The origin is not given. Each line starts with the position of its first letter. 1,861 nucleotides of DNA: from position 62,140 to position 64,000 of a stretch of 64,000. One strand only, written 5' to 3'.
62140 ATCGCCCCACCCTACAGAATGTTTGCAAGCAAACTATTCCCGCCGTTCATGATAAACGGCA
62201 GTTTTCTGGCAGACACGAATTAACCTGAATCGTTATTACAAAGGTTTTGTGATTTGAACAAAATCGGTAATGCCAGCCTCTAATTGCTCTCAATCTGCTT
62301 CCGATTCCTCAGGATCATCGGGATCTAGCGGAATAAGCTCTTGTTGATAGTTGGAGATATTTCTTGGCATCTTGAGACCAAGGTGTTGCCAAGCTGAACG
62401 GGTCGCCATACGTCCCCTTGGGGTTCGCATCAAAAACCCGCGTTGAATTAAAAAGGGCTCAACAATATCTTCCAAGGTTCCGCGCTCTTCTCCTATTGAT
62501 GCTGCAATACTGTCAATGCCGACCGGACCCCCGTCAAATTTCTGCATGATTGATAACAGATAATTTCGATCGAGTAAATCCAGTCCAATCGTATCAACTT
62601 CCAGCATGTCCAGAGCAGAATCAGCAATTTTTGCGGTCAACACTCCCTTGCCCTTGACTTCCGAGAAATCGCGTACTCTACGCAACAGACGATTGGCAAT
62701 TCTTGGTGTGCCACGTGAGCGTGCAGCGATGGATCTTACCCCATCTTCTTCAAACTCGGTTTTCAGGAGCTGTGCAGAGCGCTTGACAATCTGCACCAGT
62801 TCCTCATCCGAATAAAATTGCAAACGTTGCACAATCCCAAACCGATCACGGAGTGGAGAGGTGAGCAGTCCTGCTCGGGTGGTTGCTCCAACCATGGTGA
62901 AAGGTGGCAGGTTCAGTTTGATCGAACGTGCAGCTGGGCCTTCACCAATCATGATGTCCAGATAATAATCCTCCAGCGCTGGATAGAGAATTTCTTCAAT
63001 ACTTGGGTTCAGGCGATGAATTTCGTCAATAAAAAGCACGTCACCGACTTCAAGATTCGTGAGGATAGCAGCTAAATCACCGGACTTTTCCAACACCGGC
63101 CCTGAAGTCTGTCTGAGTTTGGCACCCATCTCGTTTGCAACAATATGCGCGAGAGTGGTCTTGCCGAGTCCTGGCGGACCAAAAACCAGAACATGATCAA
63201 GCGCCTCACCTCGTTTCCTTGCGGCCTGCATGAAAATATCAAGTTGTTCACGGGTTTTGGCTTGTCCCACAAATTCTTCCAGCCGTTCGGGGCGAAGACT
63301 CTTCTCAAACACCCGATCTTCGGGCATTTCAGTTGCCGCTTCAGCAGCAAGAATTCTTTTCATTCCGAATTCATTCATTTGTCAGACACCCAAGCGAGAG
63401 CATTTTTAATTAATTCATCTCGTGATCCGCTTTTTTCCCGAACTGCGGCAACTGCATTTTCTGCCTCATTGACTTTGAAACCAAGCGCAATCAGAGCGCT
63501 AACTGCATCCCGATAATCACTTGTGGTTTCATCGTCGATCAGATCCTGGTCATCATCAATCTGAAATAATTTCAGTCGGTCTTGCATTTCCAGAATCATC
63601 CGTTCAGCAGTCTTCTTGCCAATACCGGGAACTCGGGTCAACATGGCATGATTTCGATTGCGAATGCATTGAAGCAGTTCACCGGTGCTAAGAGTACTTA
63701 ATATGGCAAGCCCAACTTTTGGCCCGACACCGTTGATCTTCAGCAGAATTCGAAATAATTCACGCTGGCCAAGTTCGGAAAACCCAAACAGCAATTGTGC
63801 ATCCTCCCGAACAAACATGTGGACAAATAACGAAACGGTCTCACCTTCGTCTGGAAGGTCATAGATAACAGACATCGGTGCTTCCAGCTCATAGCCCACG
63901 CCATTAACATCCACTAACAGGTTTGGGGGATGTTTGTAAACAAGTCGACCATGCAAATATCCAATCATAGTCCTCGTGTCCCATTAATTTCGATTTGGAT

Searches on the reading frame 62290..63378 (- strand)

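Call 39: search_protein_families(library=pfam, proteins=[window:62290-63378:-], max_evalue=0.01)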
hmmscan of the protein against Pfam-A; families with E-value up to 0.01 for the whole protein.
window:62290-63378:- (362 aa): 16 families
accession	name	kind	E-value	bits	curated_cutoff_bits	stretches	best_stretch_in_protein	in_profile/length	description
PF05496.18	RuvB_N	-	3.4e-81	271.1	27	1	28-186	1-159/159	Holliday junction DNA helicase RuvB P-loop domain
PF17864.7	AAA_lid_4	-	2.1e-31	107.9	27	1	189-262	1-74/74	RuvB AAA lid domain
PF05491.19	RuvB_C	-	4.2e-25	87.9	24.7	1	264-333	2-71/72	RuvB C-terminal winged helix domain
PF00004.35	AAA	-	1.1e-19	71.6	21.2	1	63-185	1-128/131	ATPase family associated with various cellular activities (AAA)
PF07728.20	AAA_5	-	4.4e-09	36.9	22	1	62-180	1-139/139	AAA domain (dynein-related subfamily)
PF13191.12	AAA_16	-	5.7e-06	27.4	32.6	1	35-86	1-50/167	AAA ATPase domain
PF06068.19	TIP49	-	7.6e-06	25.8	23.8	1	34-88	24-78/347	TIP49 P-loop domain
PF05673.19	DUF815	-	0.00014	21.6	23.8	0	30-119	24-115/249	Protein of unknown function (DUF815)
PF03215.21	Rad17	-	0.00043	20.7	23.8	1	43-101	28-86/186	Rad17 P-loop domain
PF01078.27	Mg_chelatase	-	0.00081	19.3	20.3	0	34-81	3-43/207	Magnesium chelatase, subunit ChlI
PF20720.3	nSTAND3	-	0.00095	19.3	27.2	1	52-87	9-44/155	Novel STAND NTPase 3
PF13401.12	AAA_22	-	0.0012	19.6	27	0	62-83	7-28/130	AAA domain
PF07726.17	AAA_3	-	0.0026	18.1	27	0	62-89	1-28/131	ATPase family associated with various cellular activities (AAA)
PF00158.32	Sigma54_activat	-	0.0046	17.1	20.2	0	46-84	8-46/168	Sigma-54 interaction domain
PF00910.28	RNA_helicase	-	0.006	17.5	21.5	0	63-124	1-62/105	RNA helicase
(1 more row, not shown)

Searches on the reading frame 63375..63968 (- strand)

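Call 39: search_protein_families(library=pfam, proteins=[window:63375-63968:-], max_evalue=0.01)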
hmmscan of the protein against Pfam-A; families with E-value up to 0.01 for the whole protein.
window:63375-63968:- (197 aa): 8 families
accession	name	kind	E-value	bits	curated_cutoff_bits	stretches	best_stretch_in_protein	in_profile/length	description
PF01330.27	RuvA_N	-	4.8e-23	81.5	23.6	1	1-62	1-61/61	RuvA N terminal domain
PF14520.12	HHH_5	-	1.1e-15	58.3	27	1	72-130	1-57/57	Helix-hairpin-helix domain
PF07499.19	RuvA_C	-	1.9e-11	44.7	24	1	153-194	4-46/47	RuvA, C-terminal domain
PF00633.29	HHH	-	5.9e-08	32.6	24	1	102-123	5-26/30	Helix-hairpin-helix motif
PF21176.3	RecR_HhH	-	3.2e-05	24.1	27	1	110-127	8-25/45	RecR, helix-hairpin-helix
PF02371.22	Transposase_20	-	0.00037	21.3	21.3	0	109-130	3-24/87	Transposase IS116/IS110/IS902 family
PF11798.14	IMS_HHH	-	0.00061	20.3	24.4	0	110-124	13-27/32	IMS family HHH motif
PF14716.13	HHH_8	-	0.0025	18.6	30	0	110-124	50-64/73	Helix-hairpin-helix domain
